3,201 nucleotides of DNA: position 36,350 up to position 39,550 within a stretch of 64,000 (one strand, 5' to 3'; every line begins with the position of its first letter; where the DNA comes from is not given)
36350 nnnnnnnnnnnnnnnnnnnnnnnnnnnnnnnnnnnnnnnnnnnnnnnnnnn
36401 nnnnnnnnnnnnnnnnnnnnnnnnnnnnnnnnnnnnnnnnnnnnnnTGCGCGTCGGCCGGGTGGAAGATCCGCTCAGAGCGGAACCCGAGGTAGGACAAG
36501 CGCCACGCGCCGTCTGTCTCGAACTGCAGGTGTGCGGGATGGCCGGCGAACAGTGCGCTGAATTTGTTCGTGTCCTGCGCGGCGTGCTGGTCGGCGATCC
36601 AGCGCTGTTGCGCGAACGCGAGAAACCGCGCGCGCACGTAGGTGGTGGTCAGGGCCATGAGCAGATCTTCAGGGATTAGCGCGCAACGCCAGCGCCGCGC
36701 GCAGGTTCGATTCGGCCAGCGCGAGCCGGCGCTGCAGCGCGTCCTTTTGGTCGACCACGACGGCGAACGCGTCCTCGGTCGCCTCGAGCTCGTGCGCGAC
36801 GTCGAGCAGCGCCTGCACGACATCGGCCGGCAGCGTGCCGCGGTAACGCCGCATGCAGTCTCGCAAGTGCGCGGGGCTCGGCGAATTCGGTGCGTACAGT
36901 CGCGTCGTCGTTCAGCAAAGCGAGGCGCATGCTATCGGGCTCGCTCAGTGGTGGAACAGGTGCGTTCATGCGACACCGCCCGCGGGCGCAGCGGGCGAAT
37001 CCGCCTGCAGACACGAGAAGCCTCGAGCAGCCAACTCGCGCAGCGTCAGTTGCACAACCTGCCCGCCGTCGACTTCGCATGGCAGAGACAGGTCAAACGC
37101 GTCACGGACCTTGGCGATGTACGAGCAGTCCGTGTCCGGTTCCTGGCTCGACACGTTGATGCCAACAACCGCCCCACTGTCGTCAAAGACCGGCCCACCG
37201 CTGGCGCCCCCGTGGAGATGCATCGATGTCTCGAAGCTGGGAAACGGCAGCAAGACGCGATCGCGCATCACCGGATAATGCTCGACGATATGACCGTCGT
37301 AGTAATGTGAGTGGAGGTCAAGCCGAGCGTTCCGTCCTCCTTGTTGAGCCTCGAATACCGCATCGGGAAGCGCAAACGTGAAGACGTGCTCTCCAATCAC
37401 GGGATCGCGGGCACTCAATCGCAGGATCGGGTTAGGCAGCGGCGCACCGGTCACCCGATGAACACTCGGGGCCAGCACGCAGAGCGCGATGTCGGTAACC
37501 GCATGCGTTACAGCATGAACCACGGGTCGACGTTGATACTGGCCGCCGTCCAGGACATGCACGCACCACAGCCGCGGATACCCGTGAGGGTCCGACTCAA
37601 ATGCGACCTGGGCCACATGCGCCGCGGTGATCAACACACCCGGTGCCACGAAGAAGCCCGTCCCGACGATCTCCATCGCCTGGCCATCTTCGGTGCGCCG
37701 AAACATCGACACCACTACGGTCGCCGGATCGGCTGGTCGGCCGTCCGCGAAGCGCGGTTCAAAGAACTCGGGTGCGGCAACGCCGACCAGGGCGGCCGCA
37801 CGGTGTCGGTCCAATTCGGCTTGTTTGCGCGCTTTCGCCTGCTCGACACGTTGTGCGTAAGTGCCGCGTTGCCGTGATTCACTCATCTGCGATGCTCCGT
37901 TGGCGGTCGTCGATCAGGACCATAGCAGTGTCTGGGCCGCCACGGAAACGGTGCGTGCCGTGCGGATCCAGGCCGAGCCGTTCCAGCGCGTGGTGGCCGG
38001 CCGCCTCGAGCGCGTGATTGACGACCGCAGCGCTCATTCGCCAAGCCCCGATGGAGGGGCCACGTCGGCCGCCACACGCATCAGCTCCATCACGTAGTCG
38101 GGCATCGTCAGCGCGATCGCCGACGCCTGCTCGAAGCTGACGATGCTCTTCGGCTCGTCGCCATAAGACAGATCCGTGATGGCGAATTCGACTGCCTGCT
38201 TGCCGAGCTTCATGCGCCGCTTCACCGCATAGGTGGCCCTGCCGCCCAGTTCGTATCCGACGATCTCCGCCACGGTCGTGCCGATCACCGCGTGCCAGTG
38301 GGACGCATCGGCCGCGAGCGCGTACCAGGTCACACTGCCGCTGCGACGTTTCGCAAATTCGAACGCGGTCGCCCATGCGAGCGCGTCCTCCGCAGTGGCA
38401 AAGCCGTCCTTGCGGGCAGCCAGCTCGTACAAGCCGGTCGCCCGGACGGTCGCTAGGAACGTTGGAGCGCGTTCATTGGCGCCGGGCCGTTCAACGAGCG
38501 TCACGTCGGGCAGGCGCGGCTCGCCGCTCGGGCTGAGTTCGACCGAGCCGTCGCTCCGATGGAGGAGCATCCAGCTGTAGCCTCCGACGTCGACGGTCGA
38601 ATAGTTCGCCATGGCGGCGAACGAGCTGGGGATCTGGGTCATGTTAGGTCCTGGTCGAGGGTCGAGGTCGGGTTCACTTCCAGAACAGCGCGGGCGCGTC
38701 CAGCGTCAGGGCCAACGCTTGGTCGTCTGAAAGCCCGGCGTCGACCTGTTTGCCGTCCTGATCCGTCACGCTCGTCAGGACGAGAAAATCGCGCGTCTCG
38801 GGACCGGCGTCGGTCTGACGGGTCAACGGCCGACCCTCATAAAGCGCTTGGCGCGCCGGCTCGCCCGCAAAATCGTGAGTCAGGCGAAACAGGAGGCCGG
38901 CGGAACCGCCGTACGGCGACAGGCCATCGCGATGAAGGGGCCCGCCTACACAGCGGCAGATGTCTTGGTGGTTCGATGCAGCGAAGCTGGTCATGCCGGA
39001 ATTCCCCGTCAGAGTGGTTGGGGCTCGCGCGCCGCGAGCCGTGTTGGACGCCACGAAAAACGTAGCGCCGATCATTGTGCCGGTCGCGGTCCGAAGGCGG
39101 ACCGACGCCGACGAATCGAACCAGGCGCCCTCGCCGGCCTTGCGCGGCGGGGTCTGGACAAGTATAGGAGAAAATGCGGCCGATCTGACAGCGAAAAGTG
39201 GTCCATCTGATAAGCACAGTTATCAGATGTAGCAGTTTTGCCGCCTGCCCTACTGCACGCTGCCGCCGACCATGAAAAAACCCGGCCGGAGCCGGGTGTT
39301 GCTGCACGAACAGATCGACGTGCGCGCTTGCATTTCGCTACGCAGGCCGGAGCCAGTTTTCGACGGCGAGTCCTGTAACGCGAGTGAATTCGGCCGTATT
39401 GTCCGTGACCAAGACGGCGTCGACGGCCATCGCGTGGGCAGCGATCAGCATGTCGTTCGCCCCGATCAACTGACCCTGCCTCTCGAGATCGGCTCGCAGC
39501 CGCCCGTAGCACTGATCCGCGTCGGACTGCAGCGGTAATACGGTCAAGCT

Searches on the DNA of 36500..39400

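Call 81: search_rna_families(source=window, start=36500, end=39400, threshold=evalue, max_evalue=1)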
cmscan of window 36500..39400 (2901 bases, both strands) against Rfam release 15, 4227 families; matches with E-value up to 1: 0.
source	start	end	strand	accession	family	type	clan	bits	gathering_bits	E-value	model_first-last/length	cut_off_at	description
